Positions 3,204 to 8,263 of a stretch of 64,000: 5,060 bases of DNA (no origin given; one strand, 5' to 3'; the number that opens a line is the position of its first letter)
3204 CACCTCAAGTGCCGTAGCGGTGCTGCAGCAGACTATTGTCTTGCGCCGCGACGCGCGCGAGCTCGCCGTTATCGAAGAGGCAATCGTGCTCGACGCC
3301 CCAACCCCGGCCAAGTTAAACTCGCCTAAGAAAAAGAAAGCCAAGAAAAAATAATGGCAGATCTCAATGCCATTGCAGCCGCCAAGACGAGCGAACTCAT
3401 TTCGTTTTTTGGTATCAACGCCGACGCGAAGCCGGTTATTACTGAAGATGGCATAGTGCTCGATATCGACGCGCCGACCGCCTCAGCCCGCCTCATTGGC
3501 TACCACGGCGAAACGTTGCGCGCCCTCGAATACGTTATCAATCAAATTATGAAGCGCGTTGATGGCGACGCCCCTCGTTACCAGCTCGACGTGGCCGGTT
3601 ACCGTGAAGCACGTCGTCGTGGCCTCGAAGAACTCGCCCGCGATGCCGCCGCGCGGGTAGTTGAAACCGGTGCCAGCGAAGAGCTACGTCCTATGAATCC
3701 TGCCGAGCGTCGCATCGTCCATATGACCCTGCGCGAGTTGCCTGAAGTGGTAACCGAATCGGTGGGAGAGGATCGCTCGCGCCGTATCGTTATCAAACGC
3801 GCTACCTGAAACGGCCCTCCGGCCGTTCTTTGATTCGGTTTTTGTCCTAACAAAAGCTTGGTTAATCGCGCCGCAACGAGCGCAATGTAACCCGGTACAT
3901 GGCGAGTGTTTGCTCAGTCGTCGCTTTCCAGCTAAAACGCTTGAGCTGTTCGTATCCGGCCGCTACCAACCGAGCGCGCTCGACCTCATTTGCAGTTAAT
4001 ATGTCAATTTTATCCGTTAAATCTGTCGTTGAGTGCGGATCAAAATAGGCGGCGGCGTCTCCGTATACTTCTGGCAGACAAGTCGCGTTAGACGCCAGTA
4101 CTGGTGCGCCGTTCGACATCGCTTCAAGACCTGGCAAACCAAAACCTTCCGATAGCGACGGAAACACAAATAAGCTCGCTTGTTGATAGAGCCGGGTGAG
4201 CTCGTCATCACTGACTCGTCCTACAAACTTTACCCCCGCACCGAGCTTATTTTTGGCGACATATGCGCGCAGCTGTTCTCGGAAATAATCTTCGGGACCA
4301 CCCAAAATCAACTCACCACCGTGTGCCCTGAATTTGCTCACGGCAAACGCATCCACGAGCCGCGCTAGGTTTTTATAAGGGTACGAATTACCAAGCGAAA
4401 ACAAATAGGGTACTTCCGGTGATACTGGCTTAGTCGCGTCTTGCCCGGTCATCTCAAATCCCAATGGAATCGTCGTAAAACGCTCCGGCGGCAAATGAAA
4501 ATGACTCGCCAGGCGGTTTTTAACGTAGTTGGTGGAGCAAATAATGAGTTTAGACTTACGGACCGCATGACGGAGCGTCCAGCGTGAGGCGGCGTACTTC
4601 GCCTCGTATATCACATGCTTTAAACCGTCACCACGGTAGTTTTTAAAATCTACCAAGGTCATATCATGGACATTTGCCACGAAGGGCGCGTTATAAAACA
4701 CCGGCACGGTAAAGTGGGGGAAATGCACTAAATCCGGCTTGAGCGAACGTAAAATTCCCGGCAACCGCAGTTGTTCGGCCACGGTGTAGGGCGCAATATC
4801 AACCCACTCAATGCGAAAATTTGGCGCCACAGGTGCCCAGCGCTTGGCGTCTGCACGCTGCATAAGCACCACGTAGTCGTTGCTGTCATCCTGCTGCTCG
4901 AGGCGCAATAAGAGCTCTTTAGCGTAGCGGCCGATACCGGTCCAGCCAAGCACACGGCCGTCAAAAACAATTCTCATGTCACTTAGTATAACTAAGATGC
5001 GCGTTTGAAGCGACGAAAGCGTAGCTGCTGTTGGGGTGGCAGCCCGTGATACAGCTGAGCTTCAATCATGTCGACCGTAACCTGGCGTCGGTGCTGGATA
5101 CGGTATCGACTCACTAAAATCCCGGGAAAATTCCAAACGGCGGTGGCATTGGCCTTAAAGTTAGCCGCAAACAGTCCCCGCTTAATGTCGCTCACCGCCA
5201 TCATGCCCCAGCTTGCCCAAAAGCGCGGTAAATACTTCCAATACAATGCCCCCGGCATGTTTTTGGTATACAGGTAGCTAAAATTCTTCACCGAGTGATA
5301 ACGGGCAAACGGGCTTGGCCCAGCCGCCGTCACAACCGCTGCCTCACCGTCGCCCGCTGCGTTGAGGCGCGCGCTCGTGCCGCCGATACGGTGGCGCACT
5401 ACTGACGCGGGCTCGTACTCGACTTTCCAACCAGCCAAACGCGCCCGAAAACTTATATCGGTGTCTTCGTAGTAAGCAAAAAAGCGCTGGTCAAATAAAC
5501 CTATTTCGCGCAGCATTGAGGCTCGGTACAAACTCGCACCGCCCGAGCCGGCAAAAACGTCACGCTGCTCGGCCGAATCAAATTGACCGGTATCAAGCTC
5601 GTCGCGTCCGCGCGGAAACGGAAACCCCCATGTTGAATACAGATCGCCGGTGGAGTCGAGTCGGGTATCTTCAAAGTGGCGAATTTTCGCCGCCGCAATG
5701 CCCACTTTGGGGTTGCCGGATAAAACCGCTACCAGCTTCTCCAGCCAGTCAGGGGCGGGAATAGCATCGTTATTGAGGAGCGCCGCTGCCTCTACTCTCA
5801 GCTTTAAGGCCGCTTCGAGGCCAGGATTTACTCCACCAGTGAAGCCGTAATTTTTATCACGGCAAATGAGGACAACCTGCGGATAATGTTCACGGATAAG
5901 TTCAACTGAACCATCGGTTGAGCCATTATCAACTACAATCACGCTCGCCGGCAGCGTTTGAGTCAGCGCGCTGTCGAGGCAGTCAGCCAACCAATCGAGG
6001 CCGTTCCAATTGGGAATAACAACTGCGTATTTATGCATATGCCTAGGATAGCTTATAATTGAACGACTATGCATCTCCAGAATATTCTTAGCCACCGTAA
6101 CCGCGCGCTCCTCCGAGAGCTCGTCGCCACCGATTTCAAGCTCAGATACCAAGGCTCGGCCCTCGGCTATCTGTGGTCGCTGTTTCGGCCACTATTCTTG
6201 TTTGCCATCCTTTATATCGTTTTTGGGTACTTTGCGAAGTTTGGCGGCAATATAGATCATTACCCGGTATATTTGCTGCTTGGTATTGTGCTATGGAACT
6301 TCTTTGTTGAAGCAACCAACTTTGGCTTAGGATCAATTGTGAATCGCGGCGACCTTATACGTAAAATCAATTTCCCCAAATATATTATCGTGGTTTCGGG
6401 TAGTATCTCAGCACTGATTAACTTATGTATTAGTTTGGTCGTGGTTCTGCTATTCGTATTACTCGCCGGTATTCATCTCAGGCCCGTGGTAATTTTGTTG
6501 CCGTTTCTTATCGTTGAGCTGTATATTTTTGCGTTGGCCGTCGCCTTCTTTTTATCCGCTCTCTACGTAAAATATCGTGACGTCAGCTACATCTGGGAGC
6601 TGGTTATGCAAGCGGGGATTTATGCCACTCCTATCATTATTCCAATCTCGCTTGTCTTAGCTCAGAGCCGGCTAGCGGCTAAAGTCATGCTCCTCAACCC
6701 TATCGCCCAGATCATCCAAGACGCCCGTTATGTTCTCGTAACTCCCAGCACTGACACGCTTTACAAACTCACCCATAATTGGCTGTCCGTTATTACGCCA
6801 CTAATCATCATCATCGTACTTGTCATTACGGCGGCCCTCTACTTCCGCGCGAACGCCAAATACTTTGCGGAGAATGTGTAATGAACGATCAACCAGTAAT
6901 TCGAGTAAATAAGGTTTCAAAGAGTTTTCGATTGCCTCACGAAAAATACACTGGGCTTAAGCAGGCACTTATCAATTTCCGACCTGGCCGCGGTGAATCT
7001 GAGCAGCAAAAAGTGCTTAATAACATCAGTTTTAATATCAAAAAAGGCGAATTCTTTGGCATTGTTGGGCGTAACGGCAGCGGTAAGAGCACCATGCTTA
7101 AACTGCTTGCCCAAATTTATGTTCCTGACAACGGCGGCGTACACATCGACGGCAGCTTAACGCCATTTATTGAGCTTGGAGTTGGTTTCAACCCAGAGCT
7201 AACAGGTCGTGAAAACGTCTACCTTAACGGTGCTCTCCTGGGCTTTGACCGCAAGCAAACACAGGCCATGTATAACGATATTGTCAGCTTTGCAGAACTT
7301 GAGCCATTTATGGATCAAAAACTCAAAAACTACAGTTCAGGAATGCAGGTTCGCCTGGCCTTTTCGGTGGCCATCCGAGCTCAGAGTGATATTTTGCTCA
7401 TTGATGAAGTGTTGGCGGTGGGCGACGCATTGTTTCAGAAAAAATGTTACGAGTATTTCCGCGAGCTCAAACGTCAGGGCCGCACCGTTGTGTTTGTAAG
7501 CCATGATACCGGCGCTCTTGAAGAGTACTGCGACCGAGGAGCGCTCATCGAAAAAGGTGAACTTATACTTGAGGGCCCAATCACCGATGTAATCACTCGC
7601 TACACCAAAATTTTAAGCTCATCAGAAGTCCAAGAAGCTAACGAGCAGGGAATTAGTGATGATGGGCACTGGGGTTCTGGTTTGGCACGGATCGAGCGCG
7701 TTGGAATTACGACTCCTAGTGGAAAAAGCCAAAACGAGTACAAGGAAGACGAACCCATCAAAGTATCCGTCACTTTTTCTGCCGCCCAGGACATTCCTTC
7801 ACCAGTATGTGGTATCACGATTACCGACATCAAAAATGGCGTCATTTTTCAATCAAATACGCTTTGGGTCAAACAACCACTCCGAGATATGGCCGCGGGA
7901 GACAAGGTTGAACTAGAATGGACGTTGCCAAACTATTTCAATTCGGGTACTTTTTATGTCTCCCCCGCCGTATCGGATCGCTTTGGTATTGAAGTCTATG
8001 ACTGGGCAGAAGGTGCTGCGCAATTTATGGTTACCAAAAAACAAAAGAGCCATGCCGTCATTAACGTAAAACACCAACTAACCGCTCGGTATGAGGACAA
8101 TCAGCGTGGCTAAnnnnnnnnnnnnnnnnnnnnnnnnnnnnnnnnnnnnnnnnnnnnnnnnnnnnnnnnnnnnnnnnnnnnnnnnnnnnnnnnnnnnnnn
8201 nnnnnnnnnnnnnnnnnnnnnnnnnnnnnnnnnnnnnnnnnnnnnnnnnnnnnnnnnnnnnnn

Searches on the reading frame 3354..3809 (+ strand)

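Call 63: search_protein_families(library=pfam, proteins=[window:3354-3809:+], max_evalue=0.001)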
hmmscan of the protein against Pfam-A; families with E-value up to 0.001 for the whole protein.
window:3354-3809:+ (151 aa): 2 families
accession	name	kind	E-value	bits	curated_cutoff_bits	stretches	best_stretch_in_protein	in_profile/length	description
PF01424.28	R3H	-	2.1e-17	63.3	26.8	1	91-149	3-60/60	R3H domain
PF13083.13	KH_KhpA-B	-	1.2e-06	28.7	32.1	1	29-77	24-70/73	KhpA/KhpB, KH domain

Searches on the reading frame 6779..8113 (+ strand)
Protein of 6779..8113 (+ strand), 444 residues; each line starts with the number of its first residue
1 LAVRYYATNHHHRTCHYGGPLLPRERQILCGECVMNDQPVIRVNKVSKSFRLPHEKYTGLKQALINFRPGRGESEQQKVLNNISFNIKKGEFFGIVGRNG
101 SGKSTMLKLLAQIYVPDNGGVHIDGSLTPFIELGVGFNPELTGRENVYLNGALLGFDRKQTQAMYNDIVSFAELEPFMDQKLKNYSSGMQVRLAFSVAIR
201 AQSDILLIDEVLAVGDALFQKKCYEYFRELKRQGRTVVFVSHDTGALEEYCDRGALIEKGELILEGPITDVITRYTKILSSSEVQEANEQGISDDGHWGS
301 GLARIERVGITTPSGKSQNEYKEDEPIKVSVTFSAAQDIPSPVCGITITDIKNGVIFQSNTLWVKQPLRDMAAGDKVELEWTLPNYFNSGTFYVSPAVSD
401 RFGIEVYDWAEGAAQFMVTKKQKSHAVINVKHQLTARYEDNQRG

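Call 63: search_protein_families(library=pfam, proteins=[window:6779-8113:+], max_evalue=0.001)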
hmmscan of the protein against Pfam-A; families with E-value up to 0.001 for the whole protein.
window:6779-8113:+ (444 aa): 3 families
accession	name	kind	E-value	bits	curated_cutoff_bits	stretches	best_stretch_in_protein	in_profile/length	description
PF14524.12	Wzt_C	-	2.6e-23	83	30.4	1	297-428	4-141/143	Wzt C-terminal domain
PF00005.33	ABC_tran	-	5.6e-21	76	25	1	80-211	1-135/137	ABC transporter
PF13304.12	AAA_21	-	1.5e-06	28.9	27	0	92-113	1-22/304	AAA domain, putative AbiEii toxin, Type IV TA system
